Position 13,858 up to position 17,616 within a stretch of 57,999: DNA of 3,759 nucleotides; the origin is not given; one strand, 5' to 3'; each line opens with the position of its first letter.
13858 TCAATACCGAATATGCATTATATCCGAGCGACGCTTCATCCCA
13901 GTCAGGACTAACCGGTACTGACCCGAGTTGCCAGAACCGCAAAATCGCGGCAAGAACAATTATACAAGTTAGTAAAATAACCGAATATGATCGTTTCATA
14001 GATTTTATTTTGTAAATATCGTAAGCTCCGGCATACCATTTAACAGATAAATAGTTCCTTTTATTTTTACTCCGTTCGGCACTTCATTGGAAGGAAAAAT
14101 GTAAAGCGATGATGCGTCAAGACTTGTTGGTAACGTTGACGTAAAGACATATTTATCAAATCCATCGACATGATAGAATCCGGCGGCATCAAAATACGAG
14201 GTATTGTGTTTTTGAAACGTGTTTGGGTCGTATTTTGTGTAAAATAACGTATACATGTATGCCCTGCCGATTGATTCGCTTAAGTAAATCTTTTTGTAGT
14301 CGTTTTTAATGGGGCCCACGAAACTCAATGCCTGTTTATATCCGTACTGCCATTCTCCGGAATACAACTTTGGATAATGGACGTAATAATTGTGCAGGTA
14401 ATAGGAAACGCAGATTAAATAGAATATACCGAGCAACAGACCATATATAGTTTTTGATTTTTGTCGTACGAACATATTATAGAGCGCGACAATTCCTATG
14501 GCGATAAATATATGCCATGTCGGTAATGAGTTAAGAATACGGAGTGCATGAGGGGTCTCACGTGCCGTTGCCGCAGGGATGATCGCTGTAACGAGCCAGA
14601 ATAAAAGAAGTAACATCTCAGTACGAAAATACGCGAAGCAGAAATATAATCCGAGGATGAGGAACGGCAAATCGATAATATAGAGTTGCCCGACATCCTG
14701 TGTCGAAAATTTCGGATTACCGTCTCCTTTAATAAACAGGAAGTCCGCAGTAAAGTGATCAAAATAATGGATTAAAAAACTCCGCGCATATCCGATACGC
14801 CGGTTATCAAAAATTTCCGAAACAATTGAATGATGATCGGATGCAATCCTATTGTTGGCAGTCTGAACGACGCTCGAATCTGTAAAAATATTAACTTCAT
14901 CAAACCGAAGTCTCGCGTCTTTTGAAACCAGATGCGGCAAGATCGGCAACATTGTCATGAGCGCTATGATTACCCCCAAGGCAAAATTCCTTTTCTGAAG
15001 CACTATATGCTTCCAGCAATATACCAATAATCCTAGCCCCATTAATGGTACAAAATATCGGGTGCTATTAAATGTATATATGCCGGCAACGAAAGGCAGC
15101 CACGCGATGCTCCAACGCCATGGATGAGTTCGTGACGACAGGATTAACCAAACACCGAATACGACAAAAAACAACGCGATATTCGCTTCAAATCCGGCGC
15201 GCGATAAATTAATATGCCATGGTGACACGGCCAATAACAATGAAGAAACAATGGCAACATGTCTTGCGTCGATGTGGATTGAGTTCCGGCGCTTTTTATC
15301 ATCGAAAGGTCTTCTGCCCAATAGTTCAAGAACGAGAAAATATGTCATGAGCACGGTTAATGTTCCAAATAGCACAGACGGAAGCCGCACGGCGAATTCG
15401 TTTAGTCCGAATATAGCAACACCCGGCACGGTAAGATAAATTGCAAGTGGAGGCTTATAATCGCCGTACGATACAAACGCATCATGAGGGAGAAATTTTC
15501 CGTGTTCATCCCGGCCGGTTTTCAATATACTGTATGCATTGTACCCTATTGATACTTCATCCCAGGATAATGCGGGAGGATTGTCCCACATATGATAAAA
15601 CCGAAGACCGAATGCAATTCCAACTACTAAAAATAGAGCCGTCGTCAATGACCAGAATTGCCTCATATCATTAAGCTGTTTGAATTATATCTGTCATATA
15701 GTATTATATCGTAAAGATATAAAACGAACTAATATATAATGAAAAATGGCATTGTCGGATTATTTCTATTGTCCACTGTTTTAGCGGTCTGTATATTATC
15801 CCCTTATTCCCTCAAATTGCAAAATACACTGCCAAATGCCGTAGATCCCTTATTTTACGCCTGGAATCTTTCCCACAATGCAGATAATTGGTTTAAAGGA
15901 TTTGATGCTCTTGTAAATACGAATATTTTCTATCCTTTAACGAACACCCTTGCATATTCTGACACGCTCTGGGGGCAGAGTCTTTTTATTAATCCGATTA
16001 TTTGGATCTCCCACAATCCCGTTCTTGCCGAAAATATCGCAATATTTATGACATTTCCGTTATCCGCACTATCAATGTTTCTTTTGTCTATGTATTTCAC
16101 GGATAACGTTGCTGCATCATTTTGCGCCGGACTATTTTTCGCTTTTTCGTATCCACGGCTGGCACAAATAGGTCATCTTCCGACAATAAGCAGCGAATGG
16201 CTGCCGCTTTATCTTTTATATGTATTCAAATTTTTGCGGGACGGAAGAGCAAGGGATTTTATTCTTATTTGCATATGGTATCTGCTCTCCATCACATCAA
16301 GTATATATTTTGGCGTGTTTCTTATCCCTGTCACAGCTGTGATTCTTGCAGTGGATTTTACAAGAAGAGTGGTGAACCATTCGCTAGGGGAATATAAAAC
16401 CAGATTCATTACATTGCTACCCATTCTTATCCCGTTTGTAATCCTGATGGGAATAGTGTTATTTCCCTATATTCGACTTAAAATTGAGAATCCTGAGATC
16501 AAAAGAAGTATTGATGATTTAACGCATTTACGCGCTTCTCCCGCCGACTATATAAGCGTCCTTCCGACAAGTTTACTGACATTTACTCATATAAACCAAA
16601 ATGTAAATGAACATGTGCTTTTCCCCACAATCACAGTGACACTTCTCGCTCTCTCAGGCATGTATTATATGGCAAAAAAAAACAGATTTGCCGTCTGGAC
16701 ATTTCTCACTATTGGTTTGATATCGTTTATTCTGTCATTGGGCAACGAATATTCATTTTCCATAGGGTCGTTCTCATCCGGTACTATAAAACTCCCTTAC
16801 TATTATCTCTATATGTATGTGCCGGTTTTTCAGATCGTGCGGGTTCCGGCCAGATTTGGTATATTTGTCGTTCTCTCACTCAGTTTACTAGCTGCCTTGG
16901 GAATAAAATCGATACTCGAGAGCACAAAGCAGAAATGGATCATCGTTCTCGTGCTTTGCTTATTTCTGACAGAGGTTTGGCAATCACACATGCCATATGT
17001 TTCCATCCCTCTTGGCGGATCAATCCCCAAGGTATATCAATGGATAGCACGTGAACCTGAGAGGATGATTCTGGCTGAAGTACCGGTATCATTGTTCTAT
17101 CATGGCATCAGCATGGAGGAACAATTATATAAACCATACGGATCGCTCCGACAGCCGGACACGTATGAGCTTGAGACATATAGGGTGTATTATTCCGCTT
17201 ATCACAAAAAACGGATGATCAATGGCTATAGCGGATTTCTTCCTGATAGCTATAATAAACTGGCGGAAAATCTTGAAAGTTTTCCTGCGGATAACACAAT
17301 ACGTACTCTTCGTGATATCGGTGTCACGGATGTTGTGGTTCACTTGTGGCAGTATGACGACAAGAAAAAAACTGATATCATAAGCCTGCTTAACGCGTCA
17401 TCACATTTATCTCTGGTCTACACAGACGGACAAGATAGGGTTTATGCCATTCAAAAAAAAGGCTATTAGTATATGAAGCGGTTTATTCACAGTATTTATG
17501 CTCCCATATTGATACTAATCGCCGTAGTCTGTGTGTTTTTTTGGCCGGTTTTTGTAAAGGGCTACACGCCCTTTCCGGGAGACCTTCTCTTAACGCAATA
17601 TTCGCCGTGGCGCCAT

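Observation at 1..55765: Window-spanning glycan assembly locus with 22 GT-C-like membrane genes, 12 soluble GTs, 2 Wzx flippases and a sugar-nucleotide block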

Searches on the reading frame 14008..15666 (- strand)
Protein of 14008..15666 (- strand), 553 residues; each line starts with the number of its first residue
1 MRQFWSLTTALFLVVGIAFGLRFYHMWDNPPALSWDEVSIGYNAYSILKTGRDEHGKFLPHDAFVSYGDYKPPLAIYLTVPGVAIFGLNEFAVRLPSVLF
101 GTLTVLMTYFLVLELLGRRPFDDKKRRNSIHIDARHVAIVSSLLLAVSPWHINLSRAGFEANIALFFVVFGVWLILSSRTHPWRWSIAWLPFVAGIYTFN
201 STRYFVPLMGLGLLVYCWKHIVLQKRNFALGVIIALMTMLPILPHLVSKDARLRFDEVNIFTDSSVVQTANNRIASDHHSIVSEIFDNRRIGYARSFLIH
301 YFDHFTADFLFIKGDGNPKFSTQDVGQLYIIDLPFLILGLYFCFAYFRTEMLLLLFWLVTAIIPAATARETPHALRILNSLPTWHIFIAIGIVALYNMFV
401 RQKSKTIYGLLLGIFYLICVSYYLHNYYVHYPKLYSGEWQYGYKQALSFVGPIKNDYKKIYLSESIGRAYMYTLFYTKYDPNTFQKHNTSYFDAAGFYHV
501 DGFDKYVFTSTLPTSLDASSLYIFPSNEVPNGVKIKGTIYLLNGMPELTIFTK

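Call 3: search_protein_families(library=pfam, proteins=[window:14008-15666:-], max_evalue=0.01)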
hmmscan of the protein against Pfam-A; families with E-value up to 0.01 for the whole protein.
window:14008-15666:- (553 aa): 2 families
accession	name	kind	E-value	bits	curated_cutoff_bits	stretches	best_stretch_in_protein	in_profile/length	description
PF02366.24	PMT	-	1.1e-06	28.8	22.7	1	16-119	5-111/245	Dolichyl-phosphate-mannose-protein mannosyltransferase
PF13231.12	PMT_2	-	1.5e-05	25.7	26.1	1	71-119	2-50/160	Dolichyl-phosphate-mannose-protein mannosyltransferase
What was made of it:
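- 14005..15666 (-): GT-C, group A (ArnT/PMT-like). Pfam PMT at 28.8 bits, above the cutoff (call 3).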

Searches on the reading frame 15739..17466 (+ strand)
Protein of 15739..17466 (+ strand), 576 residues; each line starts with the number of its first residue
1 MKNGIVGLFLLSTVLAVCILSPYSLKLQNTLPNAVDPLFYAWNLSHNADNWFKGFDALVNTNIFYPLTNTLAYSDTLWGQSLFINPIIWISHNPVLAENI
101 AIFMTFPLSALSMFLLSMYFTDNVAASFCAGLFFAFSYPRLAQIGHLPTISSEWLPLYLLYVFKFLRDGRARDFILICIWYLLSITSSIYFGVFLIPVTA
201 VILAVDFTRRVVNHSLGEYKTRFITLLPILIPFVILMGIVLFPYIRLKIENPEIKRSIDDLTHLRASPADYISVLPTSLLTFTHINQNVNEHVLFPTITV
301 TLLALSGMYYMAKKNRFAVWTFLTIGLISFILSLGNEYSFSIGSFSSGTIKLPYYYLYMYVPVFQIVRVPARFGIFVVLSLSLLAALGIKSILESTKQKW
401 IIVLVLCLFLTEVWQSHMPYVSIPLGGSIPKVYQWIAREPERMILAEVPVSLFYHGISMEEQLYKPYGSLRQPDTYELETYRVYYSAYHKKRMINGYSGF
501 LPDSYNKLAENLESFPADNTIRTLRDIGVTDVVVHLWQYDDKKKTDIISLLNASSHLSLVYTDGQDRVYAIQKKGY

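Call 3: search_protein_families(library=pfam, proteins=[window:15739-17466:+], max_evalue=0.01)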
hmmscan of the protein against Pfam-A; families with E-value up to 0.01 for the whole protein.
window:15739-17466:+ (576 aa): 0 families

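Call 19: search_protein_families(library=ncbifam, proteins=[window:15739-17466:+], max_evalue=0.01)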
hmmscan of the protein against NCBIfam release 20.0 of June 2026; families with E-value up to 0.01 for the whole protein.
window:15739-17466:+ (576 aa): 0 families

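Call 73: search_solved_structures(query=A9, max_evalue=1)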
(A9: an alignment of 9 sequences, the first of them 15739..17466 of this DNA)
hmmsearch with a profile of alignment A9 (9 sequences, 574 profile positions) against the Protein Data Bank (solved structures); distinct sequences matched with E-value up to 1: 0.

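Call 74: search_protein_families(library=pfam, alignment_id=A9, max_evalue=0.01)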
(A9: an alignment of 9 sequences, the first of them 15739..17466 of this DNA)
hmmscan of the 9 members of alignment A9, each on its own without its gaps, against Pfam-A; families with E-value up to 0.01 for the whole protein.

A. member 1, window:15739-17466:+ (576 aa): 0 families

B. families by the number of members that match (of 9 scanned): 0 families
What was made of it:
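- Tried and rejected: A Pfam scan of F2 members found nothing (call 74).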
